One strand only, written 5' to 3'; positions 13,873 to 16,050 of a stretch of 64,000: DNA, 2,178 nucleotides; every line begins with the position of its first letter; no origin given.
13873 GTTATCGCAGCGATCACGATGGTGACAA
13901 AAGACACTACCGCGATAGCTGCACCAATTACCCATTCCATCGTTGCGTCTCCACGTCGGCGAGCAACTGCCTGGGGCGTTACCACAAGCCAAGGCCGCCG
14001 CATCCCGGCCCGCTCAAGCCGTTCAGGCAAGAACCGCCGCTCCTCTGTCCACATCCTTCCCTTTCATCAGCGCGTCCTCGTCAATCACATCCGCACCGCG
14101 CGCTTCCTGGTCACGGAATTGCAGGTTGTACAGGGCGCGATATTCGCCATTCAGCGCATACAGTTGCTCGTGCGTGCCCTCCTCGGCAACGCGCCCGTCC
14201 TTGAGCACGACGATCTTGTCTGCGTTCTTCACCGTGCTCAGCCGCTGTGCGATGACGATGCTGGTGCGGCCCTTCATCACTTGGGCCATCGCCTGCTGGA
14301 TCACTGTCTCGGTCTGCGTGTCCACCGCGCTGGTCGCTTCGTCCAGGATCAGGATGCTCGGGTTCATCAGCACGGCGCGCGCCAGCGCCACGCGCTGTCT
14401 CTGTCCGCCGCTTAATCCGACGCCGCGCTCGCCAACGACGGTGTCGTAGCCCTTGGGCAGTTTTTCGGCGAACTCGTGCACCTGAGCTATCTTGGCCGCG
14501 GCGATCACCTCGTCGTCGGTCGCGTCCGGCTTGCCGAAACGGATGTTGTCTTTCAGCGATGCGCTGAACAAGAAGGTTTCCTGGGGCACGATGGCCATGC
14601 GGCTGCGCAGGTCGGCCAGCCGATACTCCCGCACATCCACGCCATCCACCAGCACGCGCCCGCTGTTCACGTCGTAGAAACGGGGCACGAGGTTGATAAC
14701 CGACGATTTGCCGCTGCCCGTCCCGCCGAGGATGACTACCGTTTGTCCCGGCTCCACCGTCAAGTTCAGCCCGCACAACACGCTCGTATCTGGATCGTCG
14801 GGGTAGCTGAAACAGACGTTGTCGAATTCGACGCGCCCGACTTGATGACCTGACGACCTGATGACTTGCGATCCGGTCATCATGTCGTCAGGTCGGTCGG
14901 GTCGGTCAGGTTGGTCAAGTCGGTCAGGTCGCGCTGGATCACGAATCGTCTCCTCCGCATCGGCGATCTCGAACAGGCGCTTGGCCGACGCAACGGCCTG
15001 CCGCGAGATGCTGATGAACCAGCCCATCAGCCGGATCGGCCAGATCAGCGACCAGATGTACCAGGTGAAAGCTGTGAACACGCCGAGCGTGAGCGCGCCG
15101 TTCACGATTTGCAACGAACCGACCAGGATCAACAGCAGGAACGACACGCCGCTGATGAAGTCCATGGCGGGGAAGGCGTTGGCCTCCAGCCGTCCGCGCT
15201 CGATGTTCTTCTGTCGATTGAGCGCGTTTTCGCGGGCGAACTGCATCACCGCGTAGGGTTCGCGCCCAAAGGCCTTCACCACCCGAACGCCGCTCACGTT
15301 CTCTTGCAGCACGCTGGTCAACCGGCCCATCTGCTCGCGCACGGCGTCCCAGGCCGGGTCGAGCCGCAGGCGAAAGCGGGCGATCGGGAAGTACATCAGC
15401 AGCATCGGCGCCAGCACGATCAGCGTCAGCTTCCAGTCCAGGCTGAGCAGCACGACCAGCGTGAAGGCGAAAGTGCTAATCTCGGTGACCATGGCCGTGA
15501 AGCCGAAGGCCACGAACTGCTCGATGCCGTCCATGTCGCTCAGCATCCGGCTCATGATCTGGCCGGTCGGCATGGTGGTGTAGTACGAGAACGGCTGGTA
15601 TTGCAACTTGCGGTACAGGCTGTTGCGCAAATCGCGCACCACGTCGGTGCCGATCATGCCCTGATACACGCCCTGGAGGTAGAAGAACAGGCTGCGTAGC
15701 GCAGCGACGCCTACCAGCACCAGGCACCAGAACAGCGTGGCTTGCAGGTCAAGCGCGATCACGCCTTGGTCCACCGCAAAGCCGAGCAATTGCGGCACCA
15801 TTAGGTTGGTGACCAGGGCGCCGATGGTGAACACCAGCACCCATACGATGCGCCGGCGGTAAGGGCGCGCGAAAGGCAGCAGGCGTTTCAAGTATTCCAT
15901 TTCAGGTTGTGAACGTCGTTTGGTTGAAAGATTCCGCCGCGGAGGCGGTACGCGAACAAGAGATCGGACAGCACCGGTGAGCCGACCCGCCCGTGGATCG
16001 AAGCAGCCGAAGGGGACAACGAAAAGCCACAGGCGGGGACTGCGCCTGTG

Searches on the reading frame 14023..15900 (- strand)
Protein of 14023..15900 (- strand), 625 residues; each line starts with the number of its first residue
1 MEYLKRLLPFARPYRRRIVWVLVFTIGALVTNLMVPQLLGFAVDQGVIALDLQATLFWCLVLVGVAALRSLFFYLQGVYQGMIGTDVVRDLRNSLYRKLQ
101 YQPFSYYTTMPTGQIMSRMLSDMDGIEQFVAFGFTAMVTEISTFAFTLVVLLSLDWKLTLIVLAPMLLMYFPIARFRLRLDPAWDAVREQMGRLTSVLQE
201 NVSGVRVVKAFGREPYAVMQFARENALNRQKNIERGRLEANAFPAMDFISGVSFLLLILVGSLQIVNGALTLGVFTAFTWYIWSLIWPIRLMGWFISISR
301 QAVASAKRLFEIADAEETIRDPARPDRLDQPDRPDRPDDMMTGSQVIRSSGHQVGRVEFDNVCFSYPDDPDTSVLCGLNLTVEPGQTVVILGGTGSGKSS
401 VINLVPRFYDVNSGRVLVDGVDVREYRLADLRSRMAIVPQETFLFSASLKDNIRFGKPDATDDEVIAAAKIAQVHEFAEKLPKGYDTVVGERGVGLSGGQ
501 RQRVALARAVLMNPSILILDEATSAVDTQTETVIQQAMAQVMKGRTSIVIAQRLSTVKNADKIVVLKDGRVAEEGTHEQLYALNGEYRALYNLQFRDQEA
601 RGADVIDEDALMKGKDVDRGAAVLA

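Call 6: search_protein_families(library=pfam, proteins=[window:14023-15900:-], max_evalue=0.01)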
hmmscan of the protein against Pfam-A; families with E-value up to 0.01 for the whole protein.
window:14023-15900:- (625 aa): 5 families
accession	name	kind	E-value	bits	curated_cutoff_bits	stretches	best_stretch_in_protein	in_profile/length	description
PF00664.28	ABC_membrane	-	1.8e-44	152.9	28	1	21-288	4-273/274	ABC transporter transmembrane region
PF00005.33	ABC_tran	-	1.4e-30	107.2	25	1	377-524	3-137/137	ABC transporter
PF02463.25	SMC_N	-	3.5e-06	27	40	1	414-566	109-211/220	RecF/RecN/SMC N terminal domain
PF06414.18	Zeta_toxin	-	0.001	19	22.3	0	388-426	19-57/199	Zeta toxin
PF09818.15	ABC_ATPase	-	0.0085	15.6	23.2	0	472-549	135-212/283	P-loop domain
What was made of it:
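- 14023..15900 (-): First regulated gene: type I (ABCB-like) ABC half-exporter, 625 aa. Pfam ABC_membrane + ABC_tran (call 6).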

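Call 8: find_related_loci(query=window:14023-15900:-, collection=genome_contigs, flank=4000)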
Query window:14023-15900:- (625 aa) in genome_contigs; peptide patterns used: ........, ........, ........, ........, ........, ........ (x = any residue, [..] = any of these).
53 stretches matched a pattern; 11 encode a relative of the query (tblastn E <= 1e-3); 11 distinct loci.
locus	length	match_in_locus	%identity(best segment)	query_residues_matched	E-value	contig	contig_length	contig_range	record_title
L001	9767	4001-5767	86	1-609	0e+0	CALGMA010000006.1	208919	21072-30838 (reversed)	MAG: uncultured Anaerolineae bacterium isolate N1_Bin_Bin_113_sub_1 genome assembly, contig: c_000000969755, whole genom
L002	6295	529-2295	86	1-609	0e+0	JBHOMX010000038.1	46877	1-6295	MAG: Candidatus Brachytrichaceae bacterium NZ_4S206 k127_2842522, whole genome shotgun sequence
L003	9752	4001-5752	86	1-602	0e+0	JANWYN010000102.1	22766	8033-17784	MAG: Candidatus Roseilinea sp. isolate SKYG71 k141_94518, whole genome shotgun sequence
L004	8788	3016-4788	85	1-610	0e+0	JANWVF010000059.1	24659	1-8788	MAG: Thermoflexales bacterium isolate SKYG109 k141_691206, whole genome shotgun sequence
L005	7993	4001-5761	77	1-606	0e+0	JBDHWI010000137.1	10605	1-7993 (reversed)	MAG: Thermoflexales bacterium isolate AS-MESO-OLR.109 NODE_22010_length_10605_cov_19.890672, whole genome shotgun sequen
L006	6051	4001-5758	77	1-606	0e+0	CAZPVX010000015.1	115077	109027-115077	MAG TPA_asm: uncultured Anaerolineae bacterium isolate SRP263991_co5_64 genome assembly, contig: NODE_371_length_115077_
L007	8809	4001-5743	70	1-603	0e+0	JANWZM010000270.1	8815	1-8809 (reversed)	MAG: Thermoflexales bacterium isolate SKYG95 k141_720872, whole genome shotgun sequence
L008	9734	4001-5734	73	1-600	0e+0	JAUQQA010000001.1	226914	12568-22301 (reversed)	MAG: Chloroflexota bacterium isolate JZ-3.bins.20.201901 NODE_20_length_226914_cov_58.483524, whole genome shotgun seque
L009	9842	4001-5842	63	1-612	0e+0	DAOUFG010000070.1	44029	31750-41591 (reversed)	MAG TPA_asm: Thermoflexales bacterium isolate R103_16 k99_109098, whole genome shotgun sequence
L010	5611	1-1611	63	78-613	0e+0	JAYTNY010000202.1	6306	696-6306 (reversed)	MAG: Roseobacter sp. isolate GFS_4015 GFS_4015_201, whole genome shotgun sequence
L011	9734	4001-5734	47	1-600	5e-178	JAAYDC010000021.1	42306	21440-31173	MAG: Chloroflexota bacterium isolate AS06rmzACSIP_523 461508_AS06, whole genome shotgun sequence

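Call 11: search_protein_families(library=ncbifam, proteins=[window:14023-15900:-], max_evalue=0.00001)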
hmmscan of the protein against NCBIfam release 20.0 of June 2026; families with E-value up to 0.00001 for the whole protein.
window:14023-15900:- (625 aa): 180 families (the best 25 are shown)
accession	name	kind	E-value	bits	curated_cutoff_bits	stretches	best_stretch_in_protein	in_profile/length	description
TIGR02203.1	MsbA_lipidA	equivalog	1.2e-132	443.3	602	2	338-597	316-572/572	lipid A export permease/ATP-binding protein MsbA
NF052233.1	CphA_assoc_ABC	equivalog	3.4e-132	442.3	880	2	354-604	506-753/766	cyanophycin metabolism-associated ABC transporter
TIGR02204.1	MsbA_rel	hypoth_equivalog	9.7e-131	437.2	780.4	1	3-595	5-576/576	ABC transporter, permease/ATP-binding protein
TIGR00958.1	3a01208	subfamily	4.4e-118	395.5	874.6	2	351-590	473-710/711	antigen peptide transporter 2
NF045513.1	HepA_fam_ABC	equivalog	6e-109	365.2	725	1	55-595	93-610/610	heterocyst formation ABC transporter subunit HepA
NF008055.0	PRK10789.1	equivalog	4.1e-108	362.3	845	2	353-599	331-576/590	SmdA family multidrug ABC transporter permease/ATP-binding protein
NF008381.0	PRK11176.1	equivalog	6.2e-107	358.4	867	2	352-596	337-581/582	lipid A ABC transporter ATP-binding protein/permease MsbA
TIGR01846.1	type_I_sec_HlyB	subfamily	2.6e-101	340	725.55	1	13-594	136-692/694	type I secretion system permease/ATPase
NF010178.0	PRK13657.1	equivalog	2.4e-96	323.5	733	2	352-601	330-577/588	glucan ABC transporter ATP-binding protein/ permease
TIGR03796.1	NHLM_micro_ABC1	equivalog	4.2e-94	316.1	853.3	1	14-590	152-708/710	NHLP family bacteriocin export ABC transporter peptidase/permease/ATPase subunit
TIGR03375.1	type_I_sec_LssB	subfamily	4.6e-85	286.3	693.1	2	342-581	452-689/696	type I secretion system permease/ATPase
TIGR02857.1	CydD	equivalog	1e-84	285.4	435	1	17-566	4-529/529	thiol reductant ABC exporter subunit CydD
NF008056.1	PRK10790.1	equivalog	5.3e-82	276.2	746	2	353-599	337-580/584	SmdB family multidrug efflux ABC transporter permease/ATP-binding protein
NF000474.1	tet_ABC_46_A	exception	3.2e-79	267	1250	1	16-596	14-570/574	tetracycline efflux ABC transporter Tet(46) subunit A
TIGR01192.1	chvA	subfamily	2.4e-77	260.9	585.4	2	353-591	331-567/585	glucan export ABC transporter ATP-binding protein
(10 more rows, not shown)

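Call 12: find_related_loci(query=window:14023-15900:-, collection=metagenome_contigs, flank=3000)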
Query window:14023-15900:- (625 aa) in metagenome_contigs; peptide patterns used: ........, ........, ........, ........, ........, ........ (x = any residue, [..] = any of these).
59 stretches matched a pattern; 9 encode a relative of the query (tblastn E <= 1e-3); 9 distinct loci.
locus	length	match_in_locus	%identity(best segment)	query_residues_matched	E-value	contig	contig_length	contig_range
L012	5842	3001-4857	99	1-625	0e+0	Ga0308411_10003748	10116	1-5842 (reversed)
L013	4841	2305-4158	90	1-625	0e+0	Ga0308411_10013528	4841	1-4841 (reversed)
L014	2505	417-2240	89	1-616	0e+0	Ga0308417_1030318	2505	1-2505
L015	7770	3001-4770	86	1-609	0e+0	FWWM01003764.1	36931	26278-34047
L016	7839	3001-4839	81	1-611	0e+0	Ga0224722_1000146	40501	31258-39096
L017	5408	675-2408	73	1-600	0e+0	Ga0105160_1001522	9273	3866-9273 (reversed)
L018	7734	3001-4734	47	1-600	3e-178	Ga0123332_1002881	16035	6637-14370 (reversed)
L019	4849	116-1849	47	1-600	2e-179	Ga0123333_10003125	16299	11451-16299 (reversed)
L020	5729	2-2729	39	3-616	2e-126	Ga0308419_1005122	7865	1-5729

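Call 16: find_homologous_proteins(query=window:14023-15900:-, max_evalue=1e-100)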
Query window:14023-15900:- (625 aa): 4137 proteins with E <= 1e-100 among 8000 candidates; the best 120 are listed.
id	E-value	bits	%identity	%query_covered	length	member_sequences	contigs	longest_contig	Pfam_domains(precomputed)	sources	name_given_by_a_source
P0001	0.0e+0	1355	99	100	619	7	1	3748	PF00005.34,PF02463.26,PF00664.29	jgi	jgi:ABC-type multidrug transport system fused ATPase/permease subunit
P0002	0.0e+0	1221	92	97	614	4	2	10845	PF00005.34,PF02463.26,PF00664.29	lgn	-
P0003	0.0e+0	1217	90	100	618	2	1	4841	PF00005.34,PF02463.26,PF00664.29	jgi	-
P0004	0.0e+0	1200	88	100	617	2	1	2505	PF00005.34,PF02463.26,PF00664.29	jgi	-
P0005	0.0e+0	1158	85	98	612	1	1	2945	PF00005.34,PF02463.26,PF00664.29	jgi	jgi:ATP-binding cassette subfamily B protein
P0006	0.0e+0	1149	87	98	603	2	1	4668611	PF00005.34,PF02463.26,PF00664.29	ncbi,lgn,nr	ncbi:MAG: ABC transporter ATP-binding protein [Candidatus Roseilinea sp.]|nr:MAG: ABC transporter AT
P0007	0.0e+0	1139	86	97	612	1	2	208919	PF00005.34,PF02463.26,PF00664.29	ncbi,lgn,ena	-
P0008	0.0e+0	1131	86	97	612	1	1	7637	PF00005.34,PF02463.26,PF00664.29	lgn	-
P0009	0.0e+0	1128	86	97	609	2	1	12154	PF00005.34,PF02463.26,PF00664.29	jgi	jgi:ATP-binding cassette subfamily B protein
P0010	0.0e+0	1127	86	96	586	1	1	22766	PF00005.34,PF02463.26,PF00664.29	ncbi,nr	ncbi:MAG: ABC transporter ATP-binding protein [Anaerolineae bacterium]|nr:ABC transporter ATP-bindin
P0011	0.0e+0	1125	86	97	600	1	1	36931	PF00005.34,PF02463.26,PF00664.29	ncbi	-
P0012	0.0e+0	1115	83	97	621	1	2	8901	PF00005.34,PF02463.26,PF00664.29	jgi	jgi:ATP-binding cassette subfamily B protein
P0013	0.0e+0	1113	84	98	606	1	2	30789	PF00005.34,PF02463.26,PF00664.29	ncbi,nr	ncbi:MAG: ABC transporter ATP-binding protein/permease [Thermoflexales bacterium]|nr:ABC transporter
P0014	0.0e+0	1109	81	98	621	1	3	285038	PF00005.34,PF02463.26,PF00664.29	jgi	jgi:ATP-binding cassette subfamily B protein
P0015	0.0e+0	1100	83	97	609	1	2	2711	PF00005.34,PF02463.26,PF00664.29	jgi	jgi:ATP-binding cassette subfamily B protein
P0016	0.0e+0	1076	81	100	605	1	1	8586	PF00005.34,PF00664.29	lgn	-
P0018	0.0e+0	1045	79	97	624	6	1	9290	PF00005.34,PF00664.29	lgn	-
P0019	0.0e+0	1039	78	98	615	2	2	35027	PF00005.34,PF02463.26,PF00664.29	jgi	jgi:ATP-binding cassette subfamily B protein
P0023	2.0e-297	1006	76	97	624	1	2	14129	PF00005.34,PF00664.29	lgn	-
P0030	2.7e-293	992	75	99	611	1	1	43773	PF00005.34,PF00664.29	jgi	jgi:ATP-binding cassette subfamily B protein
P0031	1.6e-281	953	74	96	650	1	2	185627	PF00005.34,PF00664.29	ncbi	-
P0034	1.4e-257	874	65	98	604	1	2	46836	PF00005.34,PF02463.26,PF00664.29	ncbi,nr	ncbi:MAG: ABC transporter ATP-binding protein/permease [Chloroflexi bacterium]|nr:ABC transporter AT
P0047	1.1e-249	848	64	98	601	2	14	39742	PF00005.34,PF02463.26,PF00664.29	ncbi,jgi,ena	-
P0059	1.7e-247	841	64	97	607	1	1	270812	PF00005.34,PF00664.29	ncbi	-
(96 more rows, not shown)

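Call 17: find_encoding_contigs(protein=P0002, flank=5000, max_places=1)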
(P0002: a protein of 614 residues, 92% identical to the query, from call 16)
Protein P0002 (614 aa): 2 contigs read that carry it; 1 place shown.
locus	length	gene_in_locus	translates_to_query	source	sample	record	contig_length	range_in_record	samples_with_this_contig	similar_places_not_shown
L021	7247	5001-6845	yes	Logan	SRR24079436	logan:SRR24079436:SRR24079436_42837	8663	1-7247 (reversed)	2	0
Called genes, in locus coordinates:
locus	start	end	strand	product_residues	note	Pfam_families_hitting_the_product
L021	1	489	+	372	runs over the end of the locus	PF00696:AA_kinase, PF01472:PUA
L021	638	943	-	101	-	-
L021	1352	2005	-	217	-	PF08534:Redoxin (weak)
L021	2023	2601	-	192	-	PF07291:MauE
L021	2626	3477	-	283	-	PF23381:Beta-prop_IFT122_1st, PF24817:WD40_WDHD1_1st, PF23414:Beta-prop_EML_2 (weak), PF25174:Beta-prop_THOC3, PF24814:WD40_Prp19, PF25168:Beta-prop_WDR36-Utp21_2nd, PF25173:Beta-prop_WDR3_1st (weak), PF25175:Beta-prop_WDR5, +2 more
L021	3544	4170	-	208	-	PF04542:Sigma70_r2, PF08281:Sigma70_r4_2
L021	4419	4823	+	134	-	-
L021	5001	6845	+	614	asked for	PF00664:ABC_membrane, PF00005:ABC_tran, PF02463:SMC_N (faint)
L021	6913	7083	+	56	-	-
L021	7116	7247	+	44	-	?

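Call 18: find_encoding_contigs(protein=P0006, flank=8000, max_places=1)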
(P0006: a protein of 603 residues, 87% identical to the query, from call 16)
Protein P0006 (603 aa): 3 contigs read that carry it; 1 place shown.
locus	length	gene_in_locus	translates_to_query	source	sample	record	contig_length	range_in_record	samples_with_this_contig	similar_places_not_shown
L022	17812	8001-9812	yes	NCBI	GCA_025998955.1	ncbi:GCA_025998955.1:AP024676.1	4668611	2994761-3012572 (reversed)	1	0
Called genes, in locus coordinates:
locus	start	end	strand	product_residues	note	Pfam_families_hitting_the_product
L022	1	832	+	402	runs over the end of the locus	PF25917:BSH_RND (faint)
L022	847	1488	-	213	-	PF13358:DDE_3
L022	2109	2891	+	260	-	PF00106:adh_short, PF01370:Epimerase (weak), PF08659:KR, PF13561:adh_short_C2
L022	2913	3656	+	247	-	PF01168:Ala_racemase_N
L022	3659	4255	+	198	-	PF13761:DUF4166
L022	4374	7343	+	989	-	PF00932:LTD, PF13091:PLDc_2, PF00932:LTD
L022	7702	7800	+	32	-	-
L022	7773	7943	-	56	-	-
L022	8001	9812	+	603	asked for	PF00664:ABC_membrane, PF00005:ABC_tran, PF02463:SMC_N (faint)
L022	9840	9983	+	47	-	-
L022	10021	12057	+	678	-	PF00005:ABC_tran, PF02463:SMC_N (faint), PF13555:AAA_29 (faint), PF13191:AAA_16 (faint), PF13304:AAA_21 (faint), PF13401:AAA_22 (faint), PF00005:ABC_tran, PF16326:ABC_tran_CTD (weak), +1 more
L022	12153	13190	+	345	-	PF00583:Acetyltransf_1 (weak), PF13508:Acetyltransf_7 (weak), PF13302:Acetyltransf_3 (weak), PF00583:Acetyltransf_1, PF13508:Acetyltransf_7 (weak), PF13673:Acetyltransf_10 (weak)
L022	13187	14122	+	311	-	PF00583:Acetyltransf_1, PF13508:Acetyltransf_7 (weak), PF08445:FR47 (weak)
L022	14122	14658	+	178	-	-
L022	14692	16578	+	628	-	PF00664:ABC_membrane, PF00005:ABC_tran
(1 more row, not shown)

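Call 19: find_encoding_contigs(protein=P0013, flank=5000, max_places=1)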
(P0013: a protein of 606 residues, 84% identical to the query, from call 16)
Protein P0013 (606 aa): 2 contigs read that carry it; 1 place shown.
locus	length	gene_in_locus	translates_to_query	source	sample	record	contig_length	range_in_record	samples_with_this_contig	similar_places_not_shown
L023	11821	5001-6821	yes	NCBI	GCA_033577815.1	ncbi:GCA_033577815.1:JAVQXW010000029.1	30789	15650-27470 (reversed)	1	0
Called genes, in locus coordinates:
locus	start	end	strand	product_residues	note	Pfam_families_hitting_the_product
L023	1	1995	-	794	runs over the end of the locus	-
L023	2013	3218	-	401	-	PF09594:GT87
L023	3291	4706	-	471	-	PF13727:CoA_binding_3, PF02397:Bac_transf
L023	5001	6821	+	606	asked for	PF00664:ABC_membrane, PF00005:ABC_tran, PF02463:SMC_N (faint)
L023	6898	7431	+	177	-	PF00583:Acetyltransf_1 (weak)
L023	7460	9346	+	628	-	PF00664:ABC_membrane, PF02463:SMC_N (faint), PF00005:ABC_tran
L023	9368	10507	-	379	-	PF01979:Amidohydro_1, PF07969:Amidohydro_3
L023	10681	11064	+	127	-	PF01042:Ribonuc_L-PSP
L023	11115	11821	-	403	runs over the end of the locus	PF00188:CAP, PF19190:BACON_2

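Call 20: find_encoding_contigs(protein=P0019, flank=5000, max_places=1)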
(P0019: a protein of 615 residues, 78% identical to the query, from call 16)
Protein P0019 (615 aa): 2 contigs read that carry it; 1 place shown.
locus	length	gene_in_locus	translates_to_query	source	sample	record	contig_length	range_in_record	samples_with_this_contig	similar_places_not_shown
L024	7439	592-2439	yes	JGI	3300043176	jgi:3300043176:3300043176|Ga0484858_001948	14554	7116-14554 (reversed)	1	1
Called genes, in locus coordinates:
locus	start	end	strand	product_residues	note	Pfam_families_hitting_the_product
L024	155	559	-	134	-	-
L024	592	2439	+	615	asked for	PF00664:ABC_membrane, PF00005:ABC_tran, PF02463:SMC_N (faint)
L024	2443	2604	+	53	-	-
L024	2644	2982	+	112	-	PF13646:HEAT_2 (weak)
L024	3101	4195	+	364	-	PF13673:Acetyltransf_10 (faint), PF00583:Acetyltransf_1, PF13508:Acetyltransf_7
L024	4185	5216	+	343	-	PF13673:Acetyltransf_10 (faint), PF13508:Acetyltransf_7 (faint), PF00583:Acetyltransf_1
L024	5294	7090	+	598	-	PF00664:ABC_membrane, PF00005:ABC_tran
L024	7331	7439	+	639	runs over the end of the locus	PF00664:ABC_membrane, PF13191:AAA_16 (faint), PF00005:ABC_tran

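Call 22: find_encoding_contigs(protein=P0030, flank=5000, max_places=1)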
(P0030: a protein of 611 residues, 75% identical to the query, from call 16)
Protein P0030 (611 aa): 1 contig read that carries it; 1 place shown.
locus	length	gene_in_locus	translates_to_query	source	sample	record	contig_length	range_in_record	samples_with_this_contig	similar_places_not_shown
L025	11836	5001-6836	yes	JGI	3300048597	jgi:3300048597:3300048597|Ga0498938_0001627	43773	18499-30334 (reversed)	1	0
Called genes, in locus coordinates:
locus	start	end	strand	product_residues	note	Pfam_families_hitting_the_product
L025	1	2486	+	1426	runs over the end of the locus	PF02811:PHP, PF07733:DNA_pol3_alpha, PF17657:DNA_pol3_finger, PF14579:HHH_6, PF01336:tRNA_anti-codon (weak)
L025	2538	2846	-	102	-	-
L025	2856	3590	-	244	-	PF12401:FhaA_N, PF16697:Yop-YscD_cpl, PF00498:FHA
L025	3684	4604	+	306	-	PF01040:UbiA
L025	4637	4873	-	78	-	-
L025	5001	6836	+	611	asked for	PF00664:ABC_membrane, PF00005:ABC_tran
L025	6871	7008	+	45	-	-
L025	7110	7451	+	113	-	PF13646:HEAT_2 (weak)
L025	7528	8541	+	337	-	PF00583:Acetyltransf_1, PF13508:Acetyltransf_7, PF13673:Acetyltransf_10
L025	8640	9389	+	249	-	-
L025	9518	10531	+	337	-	PF00583:Acetyltransf_1, PF13508:Acetyltransf_7 (faint)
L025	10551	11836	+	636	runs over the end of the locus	PF00664:ABC_membrane, PF00005:ABC_tran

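Call 23: find_encoding_contigs(protein=P0031, flank=5000, max_places=1)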
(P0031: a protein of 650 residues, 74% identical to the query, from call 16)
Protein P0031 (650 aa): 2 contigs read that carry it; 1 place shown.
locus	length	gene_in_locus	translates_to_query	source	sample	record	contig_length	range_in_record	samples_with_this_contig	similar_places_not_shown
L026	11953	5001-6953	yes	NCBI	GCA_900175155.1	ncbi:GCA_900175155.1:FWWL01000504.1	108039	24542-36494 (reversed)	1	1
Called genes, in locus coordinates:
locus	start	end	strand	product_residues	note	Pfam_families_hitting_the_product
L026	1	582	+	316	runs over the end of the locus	PF13472:Lipase_GDSL_2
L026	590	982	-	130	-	-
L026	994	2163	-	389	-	PF08327:AHSA1, PF00595:PDZ, PF13180:PDZ_2, PF17820:PDZ_6, PF12867:DinB_2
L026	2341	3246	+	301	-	PF00795:CN_hydrolase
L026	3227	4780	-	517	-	PF01979:Amidohydro_1, PF07969:Amidohydro_3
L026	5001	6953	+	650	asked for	PF00664:ABC_membrane, PF00005:ABC_tran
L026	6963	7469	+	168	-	-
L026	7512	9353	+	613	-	PF00664:ABC_membrane, PF00005:ABC_tran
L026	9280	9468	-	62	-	-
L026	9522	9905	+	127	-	PF01042:Ribonuc_L-PSP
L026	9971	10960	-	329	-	PF19960:EAD7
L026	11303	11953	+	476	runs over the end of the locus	PF03990:DUF348, PF07501:G5, PF06725:3D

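Call 24: find_encoding_contigs(protein=P0034, flank=5000, max_places=1)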
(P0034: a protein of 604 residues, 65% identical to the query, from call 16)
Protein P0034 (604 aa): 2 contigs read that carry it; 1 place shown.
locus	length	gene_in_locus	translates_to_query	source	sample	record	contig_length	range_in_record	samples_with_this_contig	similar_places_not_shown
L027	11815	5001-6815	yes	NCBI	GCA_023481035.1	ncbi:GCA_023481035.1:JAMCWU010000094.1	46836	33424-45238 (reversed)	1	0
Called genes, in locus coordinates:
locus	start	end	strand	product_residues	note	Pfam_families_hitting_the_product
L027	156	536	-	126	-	PF02452:PemK_toxin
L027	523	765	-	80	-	PF04014:MazE_antitoxin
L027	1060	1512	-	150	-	-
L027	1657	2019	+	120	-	PF02699:YajC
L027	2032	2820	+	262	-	PF01746:tRNA_m1G_MT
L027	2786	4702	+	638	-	PF00496:SBP_bac_5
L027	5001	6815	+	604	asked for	PF00664:ABC_membrane, PF00005:ABC_tran, PF02463:SMC_N (faint)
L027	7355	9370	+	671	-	PF00005:ABC_tran, PF02463:SMC_N (faint), PF13555:AAA_29 (faint), PF00004:AAA (faint), PF13304:AAA_21 (faint), PF12848:ABC_tran_Xtn, PF00005:ABC_tran, PF16326:ABC_tran_CTD (weak)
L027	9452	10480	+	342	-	-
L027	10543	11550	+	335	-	PF00583:Acetyltransf_1 (weak), PF13673:Acetyltransf_10 (faint), PF13508:Acetyltransf_7, PF08445:FR47 (faint), PF00583:Acetyltransf_1, PF13508:Acetyltransf_7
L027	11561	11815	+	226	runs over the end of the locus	PF00583:Acetyltransf_1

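Call 25: find_encoding_contigs(protein=P0047, flank=5000, max_places=2)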
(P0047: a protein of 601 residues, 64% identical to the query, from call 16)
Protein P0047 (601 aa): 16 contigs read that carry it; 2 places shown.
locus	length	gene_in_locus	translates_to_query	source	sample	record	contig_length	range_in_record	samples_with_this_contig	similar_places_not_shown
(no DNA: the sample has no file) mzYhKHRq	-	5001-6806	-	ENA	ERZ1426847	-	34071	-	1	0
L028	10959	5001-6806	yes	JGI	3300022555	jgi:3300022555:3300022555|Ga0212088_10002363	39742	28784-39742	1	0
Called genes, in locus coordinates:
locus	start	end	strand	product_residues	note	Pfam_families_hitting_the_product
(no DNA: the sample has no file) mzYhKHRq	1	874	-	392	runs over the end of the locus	PF01476:LysM (faint), PF23473:LysM3_LYK4_5 (faint), PF01551:Peptidase_M23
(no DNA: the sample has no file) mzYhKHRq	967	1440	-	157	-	-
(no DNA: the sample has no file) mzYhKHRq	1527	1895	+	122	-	PF02699:YajC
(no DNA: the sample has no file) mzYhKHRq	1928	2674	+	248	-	PF01746:tRNA_m1G_MT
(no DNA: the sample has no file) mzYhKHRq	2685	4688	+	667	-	PF00496:SBP_bac_5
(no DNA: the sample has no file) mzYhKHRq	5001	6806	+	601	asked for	PF00664:ABC_membrane, PF00005:ABC_tran, PF02463:SMC_N (faint)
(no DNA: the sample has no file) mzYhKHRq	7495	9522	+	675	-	PF00005:ABC_tran, PF02463:SMC_N (faint), PF13175:AAA_15 (faint), PF13304:AAA_21 (faint), PF13401:AAA_22 (faint), PF12848:ABC_tran_Xtn, PF00005:ABC_tran, PF16326:ABC_tran_CTD (weak)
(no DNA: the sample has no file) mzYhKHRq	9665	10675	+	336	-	PF00583:Acetyltransf_1 (weak), PF13673:Acetyltransf_10 (faint), PF13508:Acetyltransf_7, PF00583:Acetyltransf_1, PF13508:Acetyltransf_7 (weak)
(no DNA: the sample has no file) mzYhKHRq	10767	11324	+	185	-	PF00583:Acetyltransf_1 (weak)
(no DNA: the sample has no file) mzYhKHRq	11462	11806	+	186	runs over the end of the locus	?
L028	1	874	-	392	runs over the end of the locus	PF01476:LysM (faint), PF23473:LysM3_LYK4_5 (faint), PF01551:Peptidase_M23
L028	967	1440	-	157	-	-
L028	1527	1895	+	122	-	PF02699:YajC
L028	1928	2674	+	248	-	PF01746:tRNA_m1G_MT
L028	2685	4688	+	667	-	PF00496:SBP_bac_5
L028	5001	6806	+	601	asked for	PF00664:ABC_membrane, PF00005:ABC_tran, PF02463:SMC_N (faint)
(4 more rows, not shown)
